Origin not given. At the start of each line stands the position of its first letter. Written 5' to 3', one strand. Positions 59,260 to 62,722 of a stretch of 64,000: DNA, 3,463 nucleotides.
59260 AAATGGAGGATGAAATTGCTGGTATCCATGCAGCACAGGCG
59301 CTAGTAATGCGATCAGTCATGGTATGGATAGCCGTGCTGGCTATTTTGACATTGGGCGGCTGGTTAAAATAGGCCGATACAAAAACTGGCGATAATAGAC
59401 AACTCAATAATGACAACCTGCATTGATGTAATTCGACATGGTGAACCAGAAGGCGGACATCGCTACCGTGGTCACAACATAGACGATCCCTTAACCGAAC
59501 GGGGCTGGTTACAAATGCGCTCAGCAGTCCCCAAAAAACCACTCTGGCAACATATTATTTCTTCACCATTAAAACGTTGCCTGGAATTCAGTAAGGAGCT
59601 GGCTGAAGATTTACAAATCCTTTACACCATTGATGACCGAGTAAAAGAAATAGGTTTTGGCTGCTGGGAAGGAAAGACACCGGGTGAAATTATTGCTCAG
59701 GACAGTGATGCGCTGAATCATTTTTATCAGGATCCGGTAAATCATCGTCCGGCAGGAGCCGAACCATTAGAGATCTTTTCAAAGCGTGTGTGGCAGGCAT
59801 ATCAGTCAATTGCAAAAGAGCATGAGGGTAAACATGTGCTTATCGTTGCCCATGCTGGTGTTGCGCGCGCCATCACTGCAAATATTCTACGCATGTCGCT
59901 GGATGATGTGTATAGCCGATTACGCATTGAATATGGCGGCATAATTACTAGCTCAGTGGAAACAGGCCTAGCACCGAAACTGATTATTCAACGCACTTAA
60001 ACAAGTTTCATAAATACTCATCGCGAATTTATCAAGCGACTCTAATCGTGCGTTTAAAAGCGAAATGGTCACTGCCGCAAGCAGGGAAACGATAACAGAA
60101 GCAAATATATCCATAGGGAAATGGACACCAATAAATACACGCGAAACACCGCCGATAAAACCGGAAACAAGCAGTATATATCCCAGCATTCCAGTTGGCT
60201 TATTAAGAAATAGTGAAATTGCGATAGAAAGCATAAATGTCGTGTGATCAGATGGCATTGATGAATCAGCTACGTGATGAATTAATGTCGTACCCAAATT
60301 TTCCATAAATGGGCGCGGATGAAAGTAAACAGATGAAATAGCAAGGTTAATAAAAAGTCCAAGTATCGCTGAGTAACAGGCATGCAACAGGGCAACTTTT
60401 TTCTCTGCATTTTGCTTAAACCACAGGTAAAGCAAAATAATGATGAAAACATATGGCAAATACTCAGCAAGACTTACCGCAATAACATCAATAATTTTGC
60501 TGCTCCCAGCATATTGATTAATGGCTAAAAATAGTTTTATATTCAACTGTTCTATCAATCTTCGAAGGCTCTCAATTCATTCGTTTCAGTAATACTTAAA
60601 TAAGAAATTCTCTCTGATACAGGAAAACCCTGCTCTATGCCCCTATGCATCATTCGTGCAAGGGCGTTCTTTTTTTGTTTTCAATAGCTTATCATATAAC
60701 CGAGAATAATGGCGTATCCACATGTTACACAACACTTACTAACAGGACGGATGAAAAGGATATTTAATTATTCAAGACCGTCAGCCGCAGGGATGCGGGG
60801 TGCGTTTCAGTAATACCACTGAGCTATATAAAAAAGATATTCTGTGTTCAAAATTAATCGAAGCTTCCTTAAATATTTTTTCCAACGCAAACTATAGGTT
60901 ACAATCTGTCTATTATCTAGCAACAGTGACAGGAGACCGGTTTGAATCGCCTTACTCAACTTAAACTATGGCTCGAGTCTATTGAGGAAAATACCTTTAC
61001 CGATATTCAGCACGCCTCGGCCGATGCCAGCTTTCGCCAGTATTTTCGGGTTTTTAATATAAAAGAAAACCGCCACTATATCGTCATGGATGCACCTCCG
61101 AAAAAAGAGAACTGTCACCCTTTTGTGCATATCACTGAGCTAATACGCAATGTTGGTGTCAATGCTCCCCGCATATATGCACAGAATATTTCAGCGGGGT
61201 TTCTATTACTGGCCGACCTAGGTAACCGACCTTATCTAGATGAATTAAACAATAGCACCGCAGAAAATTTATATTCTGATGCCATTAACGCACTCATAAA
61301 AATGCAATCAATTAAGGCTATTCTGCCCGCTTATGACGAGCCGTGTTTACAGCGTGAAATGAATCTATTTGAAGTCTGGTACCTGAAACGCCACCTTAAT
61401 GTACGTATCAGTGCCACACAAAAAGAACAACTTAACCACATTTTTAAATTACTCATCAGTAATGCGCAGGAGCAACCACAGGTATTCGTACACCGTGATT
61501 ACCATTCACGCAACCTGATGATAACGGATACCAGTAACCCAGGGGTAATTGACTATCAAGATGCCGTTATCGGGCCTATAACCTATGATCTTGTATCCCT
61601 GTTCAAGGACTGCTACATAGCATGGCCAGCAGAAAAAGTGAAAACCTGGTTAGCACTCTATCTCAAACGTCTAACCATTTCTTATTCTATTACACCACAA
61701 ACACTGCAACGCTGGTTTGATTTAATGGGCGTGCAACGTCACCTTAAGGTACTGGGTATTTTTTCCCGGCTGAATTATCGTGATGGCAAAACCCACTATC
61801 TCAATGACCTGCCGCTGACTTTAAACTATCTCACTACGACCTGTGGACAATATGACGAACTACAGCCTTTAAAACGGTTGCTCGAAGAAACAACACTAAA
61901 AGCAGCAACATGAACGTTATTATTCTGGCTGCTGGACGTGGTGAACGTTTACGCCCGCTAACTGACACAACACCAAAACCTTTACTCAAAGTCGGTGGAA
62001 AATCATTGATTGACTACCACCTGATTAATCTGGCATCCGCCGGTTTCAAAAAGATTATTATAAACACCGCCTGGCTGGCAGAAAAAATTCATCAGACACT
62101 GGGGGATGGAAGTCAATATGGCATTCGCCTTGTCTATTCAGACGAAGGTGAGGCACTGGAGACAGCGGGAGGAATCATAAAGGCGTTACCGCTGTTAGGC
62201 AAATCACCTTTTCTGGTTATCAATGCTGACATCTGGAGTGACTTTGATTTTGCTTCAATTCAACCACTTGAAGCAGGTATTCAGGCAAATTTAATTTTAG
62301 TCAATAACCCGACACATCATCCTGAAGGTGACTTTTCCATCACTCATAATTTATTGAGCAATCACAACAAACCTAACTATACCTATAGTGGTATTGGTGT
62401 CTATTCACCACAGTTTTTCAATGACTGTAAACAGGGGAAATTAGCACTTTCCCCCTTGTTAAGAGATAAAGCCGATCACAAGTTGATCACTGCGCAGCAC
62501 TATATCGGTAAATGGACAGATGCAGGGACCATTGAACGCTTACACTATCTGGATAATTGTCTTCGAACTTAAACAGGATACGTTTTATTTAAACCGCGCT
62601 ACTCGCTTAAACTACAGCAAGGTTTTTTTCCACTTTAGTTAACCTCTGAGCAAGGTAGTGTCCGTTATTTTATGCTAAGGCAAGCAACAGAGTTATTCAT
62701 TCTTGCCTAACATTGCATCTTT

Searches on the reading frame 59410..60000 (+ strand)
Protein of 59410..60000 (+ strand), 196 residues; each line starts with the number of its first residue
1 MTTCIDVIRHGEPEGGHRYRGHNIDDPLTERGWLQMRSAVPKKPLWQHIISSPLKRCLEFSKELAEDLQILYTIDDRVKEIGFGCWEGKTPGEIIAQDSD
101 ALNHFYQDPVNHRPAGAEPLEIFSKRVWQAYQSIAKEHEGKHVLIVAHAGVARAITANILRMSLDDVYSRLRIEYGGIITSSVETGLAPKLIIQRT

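Call 44: search_protein_families(library=ncbifam, proteins=[window:59410-60000:+], max_evalue=0.00001)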
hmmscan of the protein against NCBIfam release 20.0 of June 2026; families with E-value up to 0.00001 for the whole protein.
window:59410-60000:+ (196 aa): 9 families
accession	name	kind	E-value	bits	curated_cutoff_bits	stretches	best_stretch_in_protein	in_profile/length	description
TIGR03162.1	ribazole_cobC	equivalog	5.7e-41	139.9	162.9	1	6-179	2-174/176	alpha-ribazole phosphatase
NF005567.0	PRK07238.1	equivalog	1.1e-24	87.5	326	1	4-174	179-351/378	bifunctional RNase H/acid phosphatase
NF011580.0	PRK15004.1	equivalog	1.5e-18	67.5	250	1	7-177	5-177/203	adenosylcobalamin/alpha-ribazole phosphatase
NF045917.1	PhserinePhPspA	equivalog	3e-17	63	350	1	7-168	6-170/211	phosphoserine phosphatase PspA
NF009994.0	PRK13463.1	equivalog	3.2e-17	63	277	1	1-168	1-171/203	phosphoserine phosphatase 1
TIGR03848.1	MSMEG_4193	subfamily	1.2e-14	54.2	203.85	1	8-175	5-178/204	MSMEG_4193 family putative phosphomutase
NF038349.1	dPGM_arch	equivalog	3.4e-12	46.7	225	1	8-169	4-158/194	2,3-diphosphoglycerate-dependent phosphoglycerate mutase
NF002901.0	PRK03482.1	equivalog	6.8e-08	32.4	261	1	7-162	6-164/215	2,3-diphosphoglycerate-dependent phosphoglycerate mutase GpmB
NF009993.0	PRK13462.1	equivalog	5.3e-07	29.5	226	1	7-180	10-178/203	acid phosphatase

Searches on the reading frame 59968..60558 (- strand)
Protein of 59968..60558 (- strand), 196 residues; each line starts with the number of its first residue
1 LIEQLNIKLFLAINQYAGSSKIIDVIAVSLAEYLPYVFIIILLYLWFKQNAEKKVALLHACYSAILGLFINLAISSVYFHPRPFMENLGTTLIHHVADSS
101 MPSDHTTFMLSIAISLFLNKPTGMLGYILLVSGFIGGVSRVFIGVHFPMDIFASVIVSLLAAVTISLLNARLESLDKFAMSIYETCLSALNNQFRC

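Call 44: search_protein_families(library=ncbifam, proteins=[window:59968-60558:-], max_evalue=0.00001)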
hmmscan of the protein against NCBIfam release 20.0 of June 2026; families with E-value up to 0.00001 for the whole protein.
window:59968-60558:- (196 aa): 3 families
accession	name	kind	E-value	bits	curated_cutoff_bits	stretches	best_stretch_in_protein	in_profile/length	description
NF008813.0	PRK11837.1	equivalog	4e-30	105.2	229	1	1-188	1-192/202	undecaprenyl-diphosphate phosphatase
NF047884.1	UdeprDiPSep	equivalog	1.7e-13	50.9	250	1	5-165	25-183/188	undecaprenyl-diphosphatase SepP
NF007975.0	PRK10699.1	equivalog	2.7e-06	27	261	1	98-175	156-237/254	phosphatidylglycerophosphatase B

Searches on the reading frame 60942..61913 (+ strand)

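Call 44: search_protein_families(library=ncbifam, proteins=[window:60942-61913:+], max_evalue=0.00001)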
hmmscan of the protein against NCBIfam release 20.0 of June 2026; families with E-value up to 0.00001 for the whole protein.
window:60942-61913:+ (323 aa): 2 families
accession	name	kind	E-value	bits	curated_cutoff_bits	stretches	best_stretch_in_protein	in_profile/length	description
NF045759.1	NamurgluKinAmgK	equivalog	4.4e-87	292.2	550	1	1-316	1-321/324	N-acetylmuramate/N-acetylglucosamine kinase AmgK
NF045698.1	MurGlcNAcKinAmgK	equivalog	8.3e-34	117.4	500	1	60-314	83-350/360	N-acetylmuramate/N-acetylglucosamine kinase AmgK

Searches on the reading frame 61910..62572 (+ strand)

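Call 48: search_protein_families(library=ncbifam, proteins=[window:61910-62572:+], max_evalue=1e-25)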
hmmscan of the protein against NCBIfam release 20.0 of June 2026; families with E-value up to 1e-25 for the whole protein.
window:61910-62572:+ (220 aa): 3 families
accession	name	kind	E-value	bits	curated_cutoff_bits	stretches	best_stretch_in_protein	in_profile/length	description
NF045761.1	NAMPUrTaseMurU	equivalog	1.7e-88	296.3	250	1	1-216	1-225/226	N-acetylmuramate alpha-1-phosphate uridylyltransferase MurU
NF045697.1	MurNAcPUrMurU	equivalog_domain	3.4e-32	111.7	370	1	4-206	1-216/229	N-acetylmuramate alpha-1-phosphate uridylyltransferase MurU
NF052502.1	man1P_GTase_Rv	exception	2.4e-26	92.4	440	1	2-129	2-129/352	mannose-1-phosphate guanylyltransferase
